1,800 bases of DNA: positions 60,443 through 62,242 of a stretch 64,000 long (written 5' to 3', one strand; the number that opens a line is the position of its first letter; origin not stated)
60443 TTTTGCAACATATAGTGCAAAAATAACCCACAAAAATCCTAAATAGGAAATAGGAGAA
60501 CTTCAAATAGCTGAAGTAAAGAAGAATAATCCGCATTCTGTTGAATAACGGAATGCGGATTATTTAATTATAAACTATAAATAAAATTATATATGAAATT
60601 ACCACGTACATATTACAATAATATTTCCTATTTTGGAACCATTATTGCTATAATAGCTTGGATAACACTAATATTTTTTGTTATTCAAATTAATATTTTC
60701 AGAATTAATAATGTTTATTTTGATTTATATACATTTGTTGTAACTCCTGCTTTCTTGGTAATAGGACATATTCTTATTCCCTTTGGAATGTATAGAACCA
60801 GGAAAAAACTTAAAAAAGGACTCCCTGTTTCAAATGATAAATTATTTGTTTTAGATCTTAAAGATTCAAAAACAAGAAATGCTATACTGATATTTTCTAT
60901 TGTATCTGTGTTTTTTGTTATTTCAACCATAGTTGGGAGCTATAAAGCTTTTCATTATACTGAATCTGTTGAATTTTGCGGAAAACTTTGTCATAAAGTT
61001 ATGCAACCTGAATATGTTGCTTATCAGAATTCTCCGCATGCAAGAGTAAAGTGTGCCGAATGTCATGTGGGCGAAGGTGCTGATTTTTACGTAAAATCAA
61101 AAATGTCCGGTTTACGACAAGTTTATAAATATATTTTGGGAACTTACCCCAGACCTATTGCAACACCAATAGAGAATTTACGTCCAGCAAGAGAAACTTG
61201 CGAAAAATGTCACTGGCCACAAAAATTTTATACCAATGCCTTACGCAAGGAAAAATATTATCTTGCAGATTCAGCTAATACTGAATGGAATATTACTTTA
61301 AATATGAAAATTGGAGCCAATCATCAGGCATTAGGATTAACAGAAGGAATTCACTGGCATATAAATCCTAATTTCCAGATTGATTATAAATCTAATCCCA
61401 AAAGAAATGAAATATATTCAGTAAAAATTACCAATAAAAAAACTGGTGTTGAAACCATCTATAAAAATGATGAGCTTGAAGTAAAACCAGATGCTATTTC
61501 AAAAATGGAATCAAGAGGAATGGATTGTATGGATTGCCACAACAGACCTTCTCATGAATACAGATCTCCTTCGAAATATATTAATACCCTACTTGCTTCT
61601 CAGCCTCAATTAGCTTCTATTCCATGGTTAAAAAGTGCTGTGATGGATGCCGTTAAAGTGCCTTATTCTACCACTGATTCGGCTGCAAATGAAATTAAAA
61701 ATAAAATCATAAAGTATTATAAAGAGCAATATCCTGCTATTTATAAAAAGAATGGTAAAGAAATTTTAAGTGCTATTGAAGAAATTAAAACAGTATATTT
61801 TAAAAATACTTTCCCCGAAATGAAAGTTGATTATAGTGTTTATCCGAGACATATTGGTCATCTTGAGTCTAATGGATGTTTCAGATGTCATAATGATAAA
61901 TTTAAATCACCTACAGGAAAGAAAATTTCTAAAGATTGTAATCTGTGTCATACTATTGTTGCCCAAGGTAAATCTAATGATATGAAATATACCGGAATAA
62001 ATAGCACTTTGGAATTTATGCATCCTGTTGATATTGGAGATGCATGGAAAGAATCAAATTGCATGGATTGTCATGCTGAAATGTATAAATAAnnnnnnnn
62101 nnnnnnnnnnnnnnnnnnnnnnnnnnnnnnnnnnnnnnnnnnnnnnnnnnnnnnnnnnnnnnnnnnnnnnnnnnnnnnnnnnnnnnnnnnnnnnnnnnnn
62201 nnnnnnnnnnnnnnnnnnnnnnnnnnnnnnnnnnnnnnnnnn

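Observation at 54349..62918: Multihaem cytochrome island with its own CcsBA, a T9SS-sorted DUF2271-like protein and a PepSY-TM protein, but no terminal reductase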

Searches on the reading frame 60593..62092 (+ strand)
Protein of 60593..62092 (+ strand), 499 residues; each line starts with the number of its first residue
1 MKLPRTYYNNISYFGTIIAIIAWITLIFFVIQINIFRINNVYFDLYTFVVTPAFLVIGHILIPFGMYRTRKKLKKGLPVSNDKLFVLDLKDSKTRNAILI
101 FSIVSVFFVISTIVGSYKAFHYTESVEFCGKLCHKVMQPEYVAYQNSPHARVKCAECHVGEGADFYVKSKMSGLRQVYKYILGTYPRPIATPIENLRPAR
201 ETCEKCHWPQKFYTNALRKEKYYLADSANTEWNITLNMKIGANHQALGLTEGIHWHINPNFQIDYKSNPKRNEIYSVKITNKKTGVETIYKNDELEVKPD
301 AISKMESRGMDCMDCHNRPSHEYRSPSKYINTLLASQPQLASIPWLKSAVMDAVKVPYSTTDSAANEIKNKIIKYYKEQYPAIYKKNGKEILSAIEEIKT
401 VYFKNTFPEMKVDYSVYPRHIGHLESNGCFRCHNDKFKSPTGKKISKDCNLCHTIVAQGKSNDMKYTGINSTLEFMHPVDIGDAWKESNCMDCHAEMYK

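Call 3: search_protein_families(library=pfam, proteins=[window:60593-62092:+], max_evalue=0.01)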
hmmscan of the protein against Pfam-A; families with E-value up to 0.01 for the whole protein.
window:60593-62092:+ (499 aa): 5 families
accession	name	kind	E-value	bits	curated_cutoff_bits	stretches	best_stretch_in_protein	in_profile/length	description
PF03264.19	Cytochrom_NNT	-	4e-14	53.2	24.1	1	95-185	5-99/174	NapC/NirT cytochrome c family, N-terminal region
PF14537.11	Cytochrom_c3_2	-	4.1e-07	30.8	25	1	425-496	4-66/79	Cytochrome c3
PF14522.11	Cytochrome_C7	-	7.4e-07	29.4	24.8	0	425-454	40-67/67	Cytochrome c7 and related cytochrome c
PF02085.21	Cytochrom_CIII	-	1.4e-05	25.8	22.9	1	411-497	16-85/101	Class III cytochrome C family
PF22113.1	Mtrc-MtrF_II-IV_dom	-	0.00066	19.7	30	0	142-225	72-146/176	Outer membrane cytochrome MtrC/MtrF-like, domains II/IV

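Call 4: search_protein_families(library=ncbifam, proteins=[window:60593-62092:+], max_evalue=0.01)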
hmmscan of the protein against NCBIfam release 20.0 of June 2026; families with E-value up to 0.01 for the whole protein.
window:60593-62092:+ (499 aa): 8 families
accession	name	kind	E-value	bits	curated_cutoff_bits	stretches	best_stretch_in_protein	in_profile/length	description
TIGR03153.1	cytochr_NrfH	equivalog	5e-17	62.2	134.2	1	102-208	4-110/138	cytochrome c nitrite reductase small subunit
NF011606.0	PRK15032.1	equivalog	1.2e-08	34.5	455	1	89-291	8-208/390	pentaheme c-type cytochrome TorC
TIGR03146.1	cyt_nit_nrfB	equivalog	3e-06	27.6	166.6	0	147-213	36-97/145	cytochrome c nitrite reductase pentaheme subunit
TIGR02162.1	torC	equivalog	5.4e-06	25.9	478.2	1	97-186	15-109/387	pentaheme c-type cytochrome TorC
TIGR02161.1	napC_nirT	subfamily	1.8e-05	24.7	310.6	1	97-184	16-108/185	periplasmic nitrate (or nitrite) reductase c-type cytochrome, NapC/NirT family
NF047727.1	4hemeCytCCctA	equivalog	7.3e-05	22.9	180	1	423-496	34-106/109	tetraheme c-type cytochrome CctA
NF041781.1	mnquin_red_QrcA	equivalog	0.0004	20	180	0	137-211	103-162/174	menaquinone reductase multiheme cytochrome c subunit QrcA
NF008659.0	PRK11659.1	equivalog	0.00054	19.7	184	0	147-212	71-122/188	cytochrome c nitrite reductase pentaheme subunit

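Call 5: find_homologous_proteins(query=window:60593-62092:+)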
Query window:60593-62092:+ (499 aa): 7811 proteins with E <= 0.001 among 8000 candidates; the best 120 are listed.
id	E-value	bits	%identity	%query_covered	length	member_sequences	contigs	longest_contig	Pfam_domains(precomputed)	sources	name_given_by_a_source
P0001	0.0e+0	1170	100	100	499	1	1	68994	PF14537.12,PF03264.20,PF02085.22,PF14522.12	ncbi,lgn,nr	ncbi:MAG: NapC/NirT family cytochrome c [Bacteroidetes bacterium]|nr:NapC/NirT family cytochrome c [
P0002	9.4e-296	1000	83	100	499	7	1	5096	PF14537.12,PF03264.20,PF14522.12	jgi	jgi:nitrate/TMAO reductase-like tetraheme cytochrome c subunit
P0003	4.4e-293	991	82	100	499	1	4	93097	PF14537.12,PF03264.20,PF02085.22,PF14522.12,PF22113.2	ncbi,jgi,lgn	-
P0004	2.4e-284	962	81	100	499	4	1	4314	PF14537.12,PF03264.20,PF14522.12,PF22113.2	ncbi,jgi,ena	jgi:nitrate/TMAO reductase-like tetraheme cytochrome c subunit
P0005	1.3e-283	960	80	100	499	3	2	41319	PF14537.12,PF03264.20,PF14522.12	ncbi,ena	ncbi:MAG: NapC/NirT family cytochrome c [Bacteroidota bacterium]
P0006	1.3e-281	953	78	99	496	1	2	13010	PF14537.12,PF03264.20,PF14522.12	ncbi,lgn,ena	-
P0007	2.9e-280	948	78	100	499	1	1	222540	PF14537.12,PF03264.20,PF14522.12,PF22113.2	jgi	-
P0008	1.2e-279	946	77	100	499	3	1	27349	PF14537.12,PF03264.20,PF14522.12,PF22113.2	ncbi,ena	-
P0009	3.2e-279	945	78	100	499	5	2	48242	PF14537.12,PF03264.20,PF14522.12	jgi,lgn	jgi:nitrate/TMAO reductase-like tetraheme cytochrome c subunit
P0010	3.3e-279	945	78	100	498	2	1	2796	PF14537.12,PF03264.20,PF14522.12,PF22113.2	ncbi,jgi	jgi:nitrate/TMAO reductase-like tetraheme cytochrome c subunit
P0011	3.9e-278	941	77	100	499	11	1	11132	PF14537.12,PF03264.20,PF14522.12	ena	-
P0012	7.1e-278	941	76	100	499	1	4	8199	PF14537.12,PF03264.20,PF14522.12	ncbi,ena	-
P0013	8.7e-278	940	78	100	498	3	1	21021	PF14537.12,PF03264.20,PF14522.12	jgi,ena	-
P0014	1.5e-276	936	78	100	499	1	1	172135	PF14537.12,PF03264.20,PF02085.22,PF14522.12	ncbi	-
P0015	6.2e-276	934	77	100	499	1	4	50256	PF14537.12,PF03264.20,PF14522.12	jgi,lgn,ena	-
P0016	1.1e-275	933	77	100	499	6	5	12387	PF14537.12,PF03264.20,PF14522.12,PF22113.2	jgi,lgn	jgi:hypothetical protein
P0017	1.1e-274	930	77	100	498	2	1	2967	PF14537.12,PF03264.20,PF14522.12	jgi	jgi:nitrate/TMAO reductase-like tetraheme cytochrome c subunit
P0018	6.0e-274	928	76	100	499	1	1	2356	PF14537.12,PF03264.20,PF14522.12,PF22113.2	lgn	-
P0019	3.3e-273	925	76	100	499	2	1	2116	PF14537.12,PF03264.20,PF14522.12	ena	-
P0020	3.7e-268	909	76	100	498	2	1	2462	PF14537.12,PF03264.20,PF14522.12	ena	-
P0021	2.1e-265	899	74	99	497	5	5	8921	PF14537.12,PF03264.20,PF14522.12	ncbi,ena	-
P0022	1.3e-263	894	73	100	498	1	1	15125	PF03264.20,PF14522.12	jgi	jgi:nitrate/TMAO reductase-like tetraheme cytochrome c subunit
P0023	4.4e-262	888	73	100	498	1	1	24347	PF14537.12,PF03264.20,PF14522.12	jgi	jgi:hypothetical protein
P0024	1.5e-260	883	74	100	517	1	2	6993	PF03264.20,PF14522.12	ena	-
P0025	2.9e-258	876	72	100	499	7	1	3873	PF14537.12,PF03264.20,PF14522.12,PF22113.2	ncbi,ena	-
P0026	4.0e-258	875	72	100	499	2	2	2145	PF14537.12,PF03264.20,PF02085.22,PF14522.12,PF22113.2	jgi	-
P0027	6.1e-258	875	72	100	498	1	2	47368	PF03264.20,PF14522.12,PF22113.2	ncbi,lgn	-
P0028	5.7e-254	862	71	100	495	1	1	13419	PF14537.12,PF03264.20,PF02085.22,PF14522.12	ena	-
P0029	2.4e-249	846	70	100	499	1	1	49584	PF14537.12,PF03264.20,PF14522.12,PF22113.2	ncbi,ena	ncbi:MAG: NapC/NirT family cytochrome c [Bacteroidota bacterium]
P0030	1.8e-247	840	71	100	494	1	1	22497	PF14537.12,PF03264.20,PF14522.12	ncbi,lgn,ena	-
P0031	6.4e-245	832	78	87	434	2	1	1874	PF14537.12,PF03264.20,PF14522.12,PF22113.2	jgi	jgi:nitrate/TMAO reductase-like tetraheme cytochrome c subunit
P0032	8.2e-237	805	66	100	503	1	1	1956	PF03264.20,PF02085.22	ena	-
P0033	6.1e-231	786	73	89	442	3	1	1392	PF14537.12,PF03264.20,PF14522.12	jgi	jgi:nitrate/TMAO reductase-like tetraheme cytochrome c subunit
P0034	1.3e-229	781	65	100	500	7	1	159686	PF14537.12,PF03264.20,PF14522.12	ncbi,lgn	-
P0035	1.3e-229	781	66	99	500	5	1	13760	PF14537.12,PF03264.20,PF14522.12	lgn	-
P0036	5.7e-229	779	65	100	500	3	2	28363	PF14537.12,PF03264.20,PF14522.12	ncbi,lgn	-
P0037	7.8e-229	779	65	100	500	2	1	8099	PF14537.12,PF03264.20,PF14522.12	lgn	-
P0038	2.8e-228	777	63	99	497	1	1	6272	PF14537.12,PF03264.20,PF14522.12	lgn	-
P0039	3.0e-228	777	66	100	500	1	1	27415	PF14537.12,PF03264.20,PF14522.12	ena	-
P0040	4.1e-228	776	64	100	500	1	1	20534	PF03264.20,PF14522.12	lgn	-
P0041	1.0e-225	769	65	100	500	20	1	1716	PF14537.12,PF03264.20,PF14522.12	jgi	-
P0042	2.4e-225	767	63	100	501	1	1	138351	PF03264.20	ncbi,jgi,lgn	ncbi:MAG: NapC/NirT family cytochrome c [Bacteroidales bacterium]|jgi:nitrate/TMAO reductase-like te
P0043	3.9e-225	767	64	100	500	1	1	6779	PF03264.20,PF14522.12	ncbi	-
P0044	6.7e-222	756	63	100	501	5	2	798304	PF03264.20,PF02085.22,PF14522.12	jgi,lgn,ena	-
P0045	9.0e-221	752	62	99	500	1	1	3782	PF14537.12,PF03264.20,PF02085.22,PF14522.12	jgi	jgi:nitrate/TMAO reductase-like tetraheme cytochrome c subunit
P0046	1.3e-217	742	62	100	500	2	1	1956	PF14537.12,PF03264.20,PF14522.12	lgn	-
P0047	2.0e-217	741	61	100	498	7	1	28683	PF14537.12,PF03264.20,PF14522.12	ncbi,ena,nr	ncbi:MAG: cytochrome C [Bacteroidetes bacterium GWA2_31_9]|nr:MAG: cytochrome C [Bacteroidetes bacte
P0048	3.2e-216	737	79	78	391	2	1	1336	PF14537.12,PF03264.20,PF14522.12,PF22113.2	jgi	jgi:nitrate/TMAO reductase-like tetraheme cytochrome c subunit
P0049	5.0e-216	737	62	100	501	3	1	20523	PF14537.12,PF03264.20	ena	-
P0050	7.3e-216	736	61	99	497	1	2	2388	PF14537.12,PF03264.20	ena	-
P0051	1.2e-215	735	70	87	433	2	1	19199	PF03264.20,PF14522.12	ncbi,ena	-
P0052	3.1e-215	734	62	100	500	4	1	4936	PF03264.20,PF02085.22,PF14522.12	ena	-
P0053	1.1e-214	732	63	100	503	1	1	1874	PF14537.12,PF03264.20,PF02085.22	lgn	-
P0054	2.7e-213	728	60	100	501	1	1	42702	PF03264.20,PF14522.12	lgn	-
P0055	9.1e-213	726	60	100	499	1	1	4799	PF14537.12,PF03264.20,PF14522.12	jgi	-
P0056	6.3e-210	716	59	100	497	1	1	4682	PF14537.12,PF03264.20,PF14522.12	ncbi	-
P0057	9.4e-208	709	58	100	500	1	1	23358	PF03264.20,PF14522.12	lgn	-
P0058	2.4e-206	705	59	100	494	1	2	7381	PF14537.12,PF03264.20,PF02085.22,PF14522.12,PF22113.2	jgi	-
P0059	3.0e-206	704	59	99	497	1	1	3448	PF14537.12,PF03264.20,PF14522.12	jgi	jgi:hypothetical protein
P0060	8.5e-205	700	59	100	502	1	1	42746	PF03264.20,PF02085.22,PF14522.12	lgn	-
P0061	3.9e-201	687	58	100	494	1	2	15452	PF14537.12,PF03264.20,PF02085.22,PF14522.12,PF22113.2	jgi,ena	-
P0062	8.9e-200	683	58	100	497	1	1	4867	PF03264.20,PF14522.12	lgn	-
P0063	1.0e-196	673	81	70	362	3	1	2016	PF03264.20,PF02335.21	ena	-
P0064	1.1e-192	660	56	100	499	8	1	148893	PF14537.12,PF03264.20,PF14522.12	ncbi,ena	-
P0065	5.3e-192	657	56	100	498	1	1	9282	PF14537.12,PF03264.20,PF14522.12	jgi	jgi:nitrate/TMAO reductase-like tetraheme cytochrome c subunit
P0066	1.7e-188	646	54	99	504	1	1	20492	PF03264.20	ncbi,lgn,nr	ncbi:MAG: NapC/NirT family cytochrome c [Bacteroidetes bacterium]|nr:NapC/NirT family cytochrome c [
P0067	3.0e-188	645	53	99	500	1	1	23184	PF14537.12,PF03264.20,PF02085.22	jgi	-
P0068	2.5e-186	639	54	100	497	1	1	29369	PF14537.12,PF03264.20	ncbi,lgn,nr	ncbi:MAG: NapC/NirT family cytochrome c [Bacteroidetes bacterium]|nr:NapC/NirT family cytochrome c [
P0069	2.2e-185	635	67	78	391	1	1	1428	PF14537.12,PF03264.20,PF02085.22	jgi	jgi:hypothetical protein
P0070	9.5e-185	633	53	100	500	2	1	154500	PF14537.12,PF03264.20,PF14522.12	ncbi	-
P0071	2.0e-184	632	54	100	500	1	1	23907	PF14537.12,PF03264.20,PF14522.12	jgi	jgi:nitrate/TMAO reductase-like tetraheme cytochrome c subunit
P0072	9.3e-183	627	53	100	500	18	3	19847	PF03264.20,PF14522.12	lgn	-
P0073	1.8e-180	619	53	100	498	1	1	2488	PF14537.12,PF03264.20,PF14522.12,PF22113.2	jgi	-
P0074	5.6e-179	614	52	100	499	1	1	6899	PF14537.12,PF03264.20,PF14522.12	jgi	jgi:hypothetical protein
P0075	2.4e-178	612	52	100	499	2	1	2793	PF14537.12,PF03264.20,PF14522.12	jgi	-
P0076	3.6e-178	612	53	100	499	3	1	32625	PF03264.20,PF14522.12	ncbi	-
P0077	6.5e-178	611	51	100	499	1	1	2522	PF14537.12,PF03264.20,PF14522.12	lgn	-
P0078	1.9e-177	609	53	100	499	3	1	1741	PF03264.20,PF14522.12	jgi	jgi:hypothetical protein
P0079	2.9e-177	609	54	94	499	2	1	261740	PF14537.12,PF03264.20,PF14522.12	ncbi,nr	ncbi:MAG: NapC/NirT family cytochrome c [Bacteroidales bacterium]|nr:NapC/NirT family cytochrome c [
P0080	3.3e-177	609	53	100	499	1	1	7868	PF03264.20,PF14522.12,PF22113.2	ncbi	-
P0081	4.2e-177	608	53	100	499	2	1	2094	PF14537.12,PF03264.20,PF14522.12,PF22113.2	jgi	-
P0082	1.1e-176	607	51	99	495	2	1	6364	PF03264.20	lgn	-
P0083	1.3e-176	607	53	100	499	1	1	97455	PF14537.12,PF03264.20,PF14522.12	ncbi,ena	-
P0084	1.3e-176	607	52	100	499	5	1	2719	PF14537.12,PF03264.20,PF14522.12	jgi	jgi:hypothetical protein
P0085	1.5e-176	606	52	99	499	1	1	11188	PF14537.12,PF03264.20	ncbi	-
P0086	1.6e-176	606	54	100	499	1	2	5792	PF03264.20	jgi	jgi:hypothetical protein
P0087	1.7e-176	606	54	100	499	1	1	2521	PF03264.20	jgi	jgi:hypothetical protein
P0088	2.2e-176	606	54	100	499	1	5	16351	PF03264.20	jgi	jgi:hypothetical protein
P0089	2.2e-176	606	54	100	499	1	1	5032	PF03264.20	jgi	jgi:hypothetical protein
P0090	2.7e-176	606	53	100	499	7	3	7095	PF03264.20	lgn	-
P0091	2.7e-176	605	52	100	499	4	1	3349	PF03264.20,PF14522.12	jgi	jgi:hypothetical protein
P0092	4.0e-176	605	53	100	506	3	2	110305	PF03264.20,PF02085.22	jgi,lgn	-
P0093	4.3e-176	605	52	100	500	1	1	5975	PF03264.20,PF14522.12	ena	-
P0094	4.7e-176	605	52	100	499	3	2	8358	PF03264.20,PF14522.12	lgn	-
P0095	5.3e-176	605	52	100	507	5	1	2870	PF14537.12,PF03264.20,PF14522.12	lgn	-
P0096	1.1e-175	604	53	93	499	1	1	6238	PF14537.12,PF03264.20,PF14522.12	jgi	jgi:NapC/NirT cytochrome c family, N-terminal region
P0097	1.6e-175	603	52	100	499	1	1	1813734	PF03264.20,PF14522.12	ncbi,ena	-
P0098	1.7e-175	603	52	100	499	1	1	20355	PF03264.20,PF14522.12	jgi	jgi:nitrate/TMAO reductase-like tetraheme cytochrome c subunit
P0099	1.7e-175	603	51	100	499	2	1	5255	PF14537.12,PF03264.20,PF14522.12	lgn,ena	-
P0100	2.0e-175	603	53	99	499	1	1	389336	PF03264.20,PF14522.12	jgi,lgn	jgi:hypothetical protein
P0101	2.2e-175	602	54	100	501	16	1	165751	PF03264.20,PF02085.22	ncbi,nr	ncbi:MAG: NapC/NirT family cytochrome c [Bacteroidales bacterium]|nr:NapC/NirT family cytochrome c [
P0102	2.5e-175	602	51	100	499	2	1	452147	PF03264.20,PF14522.12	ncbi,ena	-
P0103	3.3e-175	602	54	92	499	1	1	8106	PF03264.20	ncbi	-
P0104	3.4e-175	602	52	93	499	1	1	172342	PF03264.20,PF14522.12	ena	-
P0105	5.2e-175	601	53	100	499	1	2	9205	PF03264.20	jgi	jgi:nitrate/TMAO reductase-like tetraheme cytochrome c subunit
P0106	6.3e-175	601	52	100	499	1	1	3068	PF14537.12,PF03264.20,PF02085.22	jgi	jgi:nitrate/TMAO reductase-like tetraheme cytochrome c subunit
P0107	6.4e-175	601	53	93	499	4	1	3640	PF14537.12,PF03264.20,PF14522.12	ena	-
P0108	6.6e-175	601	52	100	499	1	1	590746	PF14537.12,PF03264.20,PF14522.12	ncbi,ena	-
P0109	6.6e-175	601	51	100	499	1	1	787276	PF03264.20,PF02085.22,PF14522.12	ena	-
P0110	6.6e-175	601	53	100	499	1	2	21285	PF03264.20,PF14522.12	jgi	jgi:nitrate/TMAO reductase-like tetraheme cytochrome c subunit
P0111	6.6e-175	601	50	100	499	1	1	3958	PF03264.20,PF02085.22,PF14522.12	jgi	jgi:hypothetical protein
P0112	7.5e-175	601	52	100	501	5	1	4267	PF14537.12,PF03264.20,PF02085.22,PF14522.12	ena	-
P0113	8.1e-175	601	52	100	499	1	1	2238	PF14537.12,PF03264.20,PF02085.22,PF14522.12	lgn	-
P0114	8.1e-175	601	52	100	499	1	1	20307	PF14537.12,PF03264.20,PF14522.12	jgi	jgi:hypothetical protein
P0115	8.6e-175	601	52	100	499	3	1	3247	PF03264.20,PF14522.12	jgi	jgi:hypothetical protein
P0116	8.6e-175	601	52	100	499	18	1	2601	PF03264.20,PF02085.22,PF14522.12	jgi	jgi:nitrate/TMAO reductase-like tetraheme cytochrome c subunit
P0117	9.3e-175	600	51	100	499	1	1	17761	PF14537.12,PF03264.20,PF14522.12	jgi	jgi:hypothetical protein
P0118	1.1e-174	600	51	100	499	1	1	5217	PF03264.20,PF14522.12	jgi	jgi:nitrate/TMAO reductase-like tetraheme cytochrome c subunit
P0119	1.2e-174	600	53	100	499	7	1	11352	PF03264.20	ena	-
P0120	1.4e-174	600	50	100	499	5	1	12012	PF03264.20,PF02085.22,PF14522.12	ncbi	-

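Call 7: find_related_loci(query=window:60593-62092:+, collection=genome_contigs, flank=10000)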
Query window:60593-62092:+ (499 aa) in genome_contigs; peptide patterns used: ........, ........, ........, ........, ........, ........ (x = any residue, [..] = any of these).
599 stretches matched a pattern (row limit reached: there are more); 579 encode a relative of the query (tblastn E <= 1e-3); the best 80 are kept; 80 distinct loci.
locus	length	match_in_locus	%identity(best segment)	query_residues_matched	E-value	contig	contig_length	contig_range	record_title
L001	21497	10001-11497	79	1-499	0e+0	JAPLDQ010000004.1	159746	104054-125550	MAG: Bacteroidetes bacterium isolate LacPavin_0920_WC57_MAG_34_20 LacPavin_0920_WC57_scaffold_474428, whole genome shotg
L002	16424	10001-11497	77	1-499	0e+0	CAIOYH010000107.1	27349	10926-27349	uncultured bacterium isolate Kiruna_bin-04925 genome assembly, contig: bin-04925:107/230, whole genome shotgun sequence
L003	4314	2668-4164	81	1-499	0e+0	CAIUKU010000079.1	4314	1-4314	MAG: uncultured Bacteroidales bacterium isolate Loclat_bin-11079 genome assembly, contig: bin-11079:079/526, whole genom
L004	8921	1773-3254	74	1-494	0e+0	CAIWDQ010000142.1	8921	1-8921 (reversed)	uncultured bacterium isolate Umea3p4_bin-1352 genome assembly, contig: bin-1352:142/657, whole genome shotgun sequence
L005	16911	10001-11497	70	1-499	0e+0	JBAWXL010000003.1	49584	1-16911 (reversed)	MAG: Bacteroidota bacterium isolate ELA062 MAG062_3, whole genome shotgun sequence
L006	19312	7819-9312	61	1-498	0e+0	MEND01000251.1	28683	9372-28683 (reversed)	MAG: Bacteroidetes bacterium GWA2_31_9 gwa2_scaffold_7345, whole genome shotgun sequence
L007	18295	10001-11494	63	1-498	0e+0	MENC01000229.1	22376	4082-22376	MAG: Bacteroidetes bacterium GWA2_30_7 gwa2_scaffold_4803, whole genome shotgun sequence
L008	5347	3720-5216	52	1-498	0e+0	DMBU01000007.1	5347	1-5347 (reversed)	MAG TPA_asm: Bacteroidales bacterium isolate UBA12171 contig_5972, whole genome shotgun sequence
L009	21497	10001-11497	53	1-498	2e-177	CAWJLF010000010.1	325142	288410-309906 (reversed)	MAG: uncultured Bacteroidales bacterium isolate MFD02416.bin.2.113 genome assembly, contig: contig_33139, whole genome s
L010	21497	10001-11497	52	1-498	1e-175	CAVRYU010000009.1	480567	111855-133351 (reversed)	MAG: uncultured Bacteroidales bacterium isolate MFD05942.bin.3.425 genome assembly, contig: contig_48799, whole genome s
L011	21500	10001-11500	52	1-498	2e-175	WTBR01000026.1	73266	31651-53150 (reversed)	MAG: Bacteroidales bacterium isolate GLR59 c_000000080961, whole genome shotgun sequence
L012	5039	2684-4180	52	1-498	2e-179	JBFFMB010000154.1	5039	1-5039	MAG: Bacteroidales bacterium isolate Mix_mud18.2022.04.35 k141_1934129_length_5039_cov_9.0000, whole genome shotgun sequ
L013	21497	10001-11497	52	1-497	2e-174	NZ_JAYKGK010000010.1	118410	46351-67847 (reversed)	Rosettibacter primus strain 4148-Me NODE_10_length_118410_cov_205.802991, whole genome shotgun sequence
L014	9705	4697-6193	51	1-498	3e-174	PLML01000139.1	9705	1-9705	MAG: Bacteroidales bacterium isolate fen_980 73.20120800_E3D.18_contig_40684, whole genome shotgun sequence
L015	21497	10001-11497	52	1-498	1e-173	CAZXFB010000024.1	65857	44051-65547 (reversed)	MAG TPA_asm: uncultured Rikenellaceae bacterium isolate SRP272421_co4_225 genome assembly, contig: NODE_609_length_65857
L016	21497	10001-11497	51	1-499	7e-173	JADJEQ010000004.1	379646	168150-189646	MAG: Bacteroidales bacterium isolate Bjer_18-Q3-R1-45_BAT3C.220 tig00003811-10-3838310, whole genome shotgun sequence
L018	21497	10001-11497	50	1-499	3e-172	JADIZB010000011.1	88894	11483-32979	MAG: Bacteroidales bacterium isolate AalE_18-Q3-R2-46_MAXAC.025 tig00005222-10-889750, whole genome shotgun sequence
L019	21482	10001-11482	52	2-497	3e-172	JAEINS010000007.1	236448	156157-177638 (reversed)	MAG: Melioribacteraceae bacterium isolate MAG10 NODE_50_length_236448_cov_183.738441, whole genome shotgun sequence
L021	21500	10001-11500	50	1-498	2e-171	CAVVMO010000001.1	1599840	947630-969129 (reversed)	MAG: uncultured Bacteroidales bacterium isolate MFD04716.bin.1.418 genome assembly, contig: contig_21206, whole genome s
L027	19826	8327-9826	49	1-498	3e-170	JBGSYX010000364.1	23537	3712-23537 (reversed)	MAG: Cyclobacteriaceae bacterium isolate JTS-AC485 k141_2715134, whole genome shotgun sequence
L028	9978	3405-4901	51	1-498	8e-170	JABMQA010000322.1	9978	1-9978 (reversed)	MAG: Bacteroidetes bacterium isolate bin.444 k141_1696544, whole genome shotgun sequence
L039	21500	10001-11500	50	1-498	6e-167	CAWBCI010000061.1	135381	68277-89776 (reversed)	MAG: uncultured Bacteroidales bacterium isolate MFD02923.bin.1.118 genome assembly, contig: contig_53488, whole genome s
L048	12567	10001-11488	49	4-498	4e-166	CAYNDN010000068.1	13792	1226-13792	MAG TPA_asm: uncultured Lentimicrobiaceae bacterium isolate SRP141376_co3_49 genome assembly, contig: NODE_12229_length_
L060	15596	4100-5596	49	1-499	8e-164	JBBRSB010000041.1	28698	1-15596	MAG: Gloeobacterales cyanobacterium isolate La2_maxbin2.427 La2_maxbin2.427_K_11427L28698_cov_140.0563, whole genome sho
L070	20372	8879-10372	48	1-498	3e-162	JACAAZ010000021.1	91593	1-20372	MAG: Bacteroidetes bacterium isolate Cfx3-02 MAG02_21, whole genome shotgun sequence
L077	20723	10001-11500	47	1-498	7e-161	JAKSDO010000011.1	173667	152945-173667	MAG: Cytophagales bacterium isolate MAG.91 k141_6842470, whole genome shotgun sequence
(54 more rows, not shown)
